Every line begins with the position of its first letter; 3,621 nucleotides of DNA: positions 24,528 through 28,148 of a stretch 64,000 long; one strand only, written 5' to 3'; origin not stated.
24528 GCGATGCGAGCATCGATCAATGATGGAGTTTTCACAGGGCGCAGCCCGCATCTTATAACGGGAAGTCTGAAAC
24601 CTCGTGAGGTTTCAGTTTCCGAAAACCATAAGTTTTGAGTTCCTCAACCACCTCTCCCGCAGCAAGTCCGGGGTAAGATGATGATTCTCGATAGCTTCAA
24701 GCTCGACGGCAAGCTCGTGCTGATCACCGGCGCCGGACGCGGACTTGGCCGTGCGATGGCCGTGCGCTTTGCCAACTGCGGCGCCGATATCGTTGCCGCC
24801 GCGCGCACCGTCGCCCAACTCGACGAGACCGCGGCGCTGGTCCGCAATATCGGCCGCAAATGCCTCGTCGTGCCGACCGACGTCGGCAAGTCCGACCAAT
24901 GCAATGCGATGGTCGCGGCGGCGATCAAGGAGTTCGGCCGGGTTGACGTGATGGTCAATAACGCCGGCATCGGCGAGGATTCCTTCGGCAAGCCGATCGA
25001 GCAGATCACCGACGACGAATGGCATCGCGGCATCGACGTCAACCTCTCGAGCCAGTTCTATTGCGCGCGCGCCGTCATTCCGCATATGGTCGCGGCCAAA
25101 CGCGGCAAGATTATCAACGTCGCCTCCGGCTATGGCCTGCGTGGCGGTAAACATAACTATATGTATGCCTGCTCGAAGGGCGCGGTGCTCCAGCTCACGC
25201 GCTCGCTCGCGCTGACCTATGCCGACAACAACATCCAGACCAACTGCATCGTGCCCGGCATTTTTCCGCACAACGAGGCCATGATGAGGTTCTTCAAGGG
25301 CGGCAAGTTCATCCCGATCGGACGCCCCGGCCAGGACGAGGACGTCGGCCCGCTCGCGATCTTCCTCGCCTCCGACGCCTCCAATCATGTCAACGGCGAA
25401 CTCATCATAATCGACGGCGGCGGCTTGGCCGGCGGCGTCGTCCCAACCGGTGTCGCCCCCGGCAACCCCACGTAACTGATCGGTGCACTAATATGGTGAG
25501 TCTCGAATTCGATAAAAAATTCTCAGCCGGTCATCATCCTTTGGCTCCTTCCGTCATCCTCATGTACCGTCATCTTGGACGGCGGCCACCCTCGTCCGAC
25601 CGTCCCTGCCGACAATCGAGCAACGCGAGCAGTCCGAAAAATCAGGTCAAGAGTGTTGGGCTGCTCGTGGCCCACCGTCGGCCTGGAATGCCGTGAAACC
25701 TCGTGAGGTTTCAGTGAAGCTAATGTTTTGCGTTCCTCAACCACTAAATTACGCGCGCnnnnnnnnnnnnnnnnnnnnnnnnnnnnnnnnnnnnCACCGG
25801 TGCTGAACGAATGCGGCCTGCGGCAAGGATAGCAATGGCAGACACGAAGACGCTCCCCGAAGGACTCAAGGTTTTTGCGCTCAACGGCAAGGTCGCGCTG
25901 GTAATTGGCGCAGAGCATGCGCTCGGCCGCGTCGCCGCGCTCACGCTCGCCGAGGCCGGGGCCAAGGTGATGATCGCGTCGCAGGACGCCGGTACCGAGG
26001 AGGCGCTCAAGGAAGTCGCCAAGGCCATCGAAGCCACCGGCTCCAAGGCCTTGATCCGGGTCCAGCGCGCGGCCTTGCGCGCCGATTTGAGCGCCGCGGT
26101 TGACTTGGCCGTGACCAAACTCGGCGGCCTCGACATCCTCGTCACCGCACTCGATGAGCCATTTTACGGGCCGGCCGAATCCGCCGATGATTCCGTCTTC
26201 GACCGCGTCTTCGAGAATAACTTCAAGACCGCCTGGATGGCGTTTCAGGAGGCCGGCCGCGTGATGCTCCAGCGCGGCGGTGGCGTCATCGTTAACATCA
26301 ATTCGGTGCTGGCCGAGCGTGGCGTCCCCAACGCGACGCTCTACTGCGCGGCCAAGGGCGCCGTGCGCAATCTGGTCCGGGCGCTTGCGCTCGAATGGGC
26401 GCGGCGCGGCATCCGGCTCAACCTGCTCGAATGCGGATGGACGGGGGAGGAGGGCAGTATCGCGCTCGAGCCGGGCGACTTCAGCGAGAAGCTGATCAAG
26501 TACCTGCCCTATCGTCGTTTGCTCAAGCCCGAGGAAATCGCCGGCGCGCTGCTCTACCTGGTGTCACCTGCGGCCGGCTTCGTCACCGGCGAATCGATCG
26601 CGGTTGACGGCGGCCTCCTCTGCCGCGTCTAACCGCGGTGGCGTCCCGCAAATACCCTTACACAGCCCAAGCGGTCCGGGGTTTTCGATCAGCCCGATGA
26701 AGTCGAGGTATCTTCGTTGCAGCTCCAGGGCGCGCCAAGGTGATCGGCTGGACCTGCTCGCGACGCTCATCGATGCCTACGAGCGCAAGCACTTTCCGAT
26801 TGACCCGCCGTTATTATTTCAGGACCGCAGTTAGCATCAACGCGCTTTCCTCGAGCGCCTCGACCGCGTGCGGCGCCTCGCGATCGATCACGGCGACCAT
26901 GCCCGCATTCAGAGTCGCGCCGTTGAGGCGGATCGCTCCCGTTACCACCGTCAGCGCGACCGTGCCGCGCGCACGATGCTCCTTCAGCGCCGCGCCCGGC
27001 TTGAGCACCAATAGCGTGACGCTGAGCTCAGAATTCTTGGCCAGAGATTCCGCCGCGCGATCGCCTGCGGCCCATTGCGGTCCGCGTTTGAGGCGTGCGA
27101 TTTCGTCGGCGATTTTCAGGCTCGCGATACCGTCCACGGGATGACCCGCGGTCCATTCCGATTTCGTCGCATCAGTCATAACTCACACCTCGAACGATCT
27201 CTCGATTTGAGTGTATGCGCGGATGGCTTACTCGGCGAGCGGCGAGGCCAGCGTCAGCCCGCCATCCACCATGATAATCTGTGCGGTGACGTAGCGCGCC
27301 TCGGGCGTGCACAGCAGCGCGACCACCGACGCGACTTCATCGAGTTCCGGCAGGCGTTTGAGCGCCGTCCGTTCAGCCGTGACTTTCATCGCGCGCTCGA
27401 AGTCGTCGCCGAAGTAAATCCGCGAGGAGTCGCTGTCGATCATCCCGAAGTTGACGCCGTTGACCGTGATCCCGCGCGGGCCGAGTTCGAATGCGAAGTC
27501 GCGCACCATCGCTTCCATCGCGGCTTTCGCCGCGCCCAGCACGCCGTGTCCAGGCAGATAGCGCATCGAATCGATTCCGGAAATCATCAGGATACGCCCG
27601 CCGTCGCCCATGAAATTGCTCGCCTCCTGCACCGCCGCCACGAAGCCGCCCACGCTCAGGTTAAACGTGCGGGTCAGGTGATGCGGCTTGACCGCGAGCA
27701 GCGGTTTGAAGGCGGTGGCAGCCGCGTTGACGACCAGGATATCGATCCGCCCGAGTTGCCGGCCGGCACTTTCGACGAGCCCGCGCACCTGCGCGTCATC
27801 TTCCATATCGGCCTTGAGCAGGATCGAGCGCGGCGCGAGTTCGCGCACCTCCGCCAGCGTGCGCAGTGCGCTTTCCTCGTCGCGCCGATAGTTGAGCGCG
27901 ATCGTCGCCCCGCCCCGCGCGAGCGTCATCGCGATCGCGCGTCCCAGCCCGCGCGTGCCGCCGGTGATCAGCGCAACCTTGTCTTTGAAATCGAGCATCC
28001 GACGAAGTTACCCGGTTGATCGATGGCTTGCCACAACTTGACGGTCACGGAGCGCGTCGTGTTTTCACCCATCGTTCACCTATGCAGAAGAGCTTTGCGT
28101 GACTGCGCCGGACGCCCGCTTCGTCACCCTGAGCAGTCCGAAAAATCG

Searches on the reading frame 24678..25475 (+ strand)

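Call 31: search_protein_families(library=pfam, proteins=[window:24678-25475:+], max_evalue=0.0001)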
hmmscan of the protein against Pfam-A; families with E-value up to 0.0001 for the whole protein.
window:24678-25475:+ (265 aa): 3 families
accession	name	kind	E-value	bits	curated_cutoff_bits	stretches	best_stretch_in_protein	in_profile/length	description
PF00106.31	adh_short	-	5.6e-55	186.3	26.6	1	12-196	1-182/195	short chain dehydrogenase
PF13561.12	adh_short_C2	-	2.1e-54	185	27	1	18-248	1-234/236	Enoyl-(Acyl carrier protein) reductase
PF08659.16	KR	-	4.9e-09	36.8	22.6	1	14-128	3-118/180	KR domain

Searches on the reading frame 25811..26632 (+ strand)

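Call 31: search_protein_families(library=pfam, proteins=[window:25811-26632:+], max_evalue=0.0001)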
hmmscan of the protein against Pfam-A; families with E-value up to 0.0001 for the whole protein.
window:25811-26632:+ (273 aa): 2 families
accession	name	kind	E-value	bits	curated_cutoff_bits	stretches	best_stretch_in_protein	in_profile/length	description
PF13561.12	adh_short_C2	-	6.1e-45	154.1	27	1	34-269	2-235/236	Enoyl-(Acyl carrier protein) reductase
PF00106.31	adh_short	-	3.7e-35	121.6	26.6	1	27-211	1-182/195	short chain dehydrogenase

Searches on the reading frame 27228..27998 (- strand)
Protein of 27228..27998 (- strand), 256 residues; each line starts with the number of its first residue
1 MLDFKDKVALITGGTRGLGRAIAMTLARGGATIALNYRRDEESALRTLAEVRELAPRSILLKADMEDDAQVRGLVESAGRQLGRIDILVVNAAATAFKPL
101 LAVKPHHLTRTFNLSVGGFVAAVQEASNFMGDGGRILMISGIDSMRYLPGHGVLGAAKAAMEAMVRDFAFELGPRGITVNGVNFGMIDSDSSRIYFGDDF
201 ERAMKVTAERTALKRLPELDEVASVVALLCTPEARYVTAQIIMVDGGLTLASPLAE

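Call 31: search_protein_families(library=pfam, proteins=[window:27228-27998:-], max_evalue=0.0001)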
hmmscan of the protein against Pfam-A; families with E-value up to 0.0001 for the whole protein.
window:27228-27998:- (256 aa): 4 families
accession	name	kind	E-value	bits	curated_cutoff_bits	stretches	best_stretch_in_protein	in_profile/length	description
PF13561.12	adh_short_C2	-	7.2e-55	186.6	27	1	16-249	6-236/236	Enoyl-(Acyl carrier protein) reductase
PF00106.31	adh_short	-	2.1e-39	135.5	26.6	1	7-191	1-186/195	short chain dehydrogenase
PF08659.16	KR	-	1e-10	42.3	22.6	1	9-167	3-162/180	KR domain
PF23441.1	SDR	-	1.6e-06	28.2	27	1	8-250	9-257/258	SDR-like rossmann domain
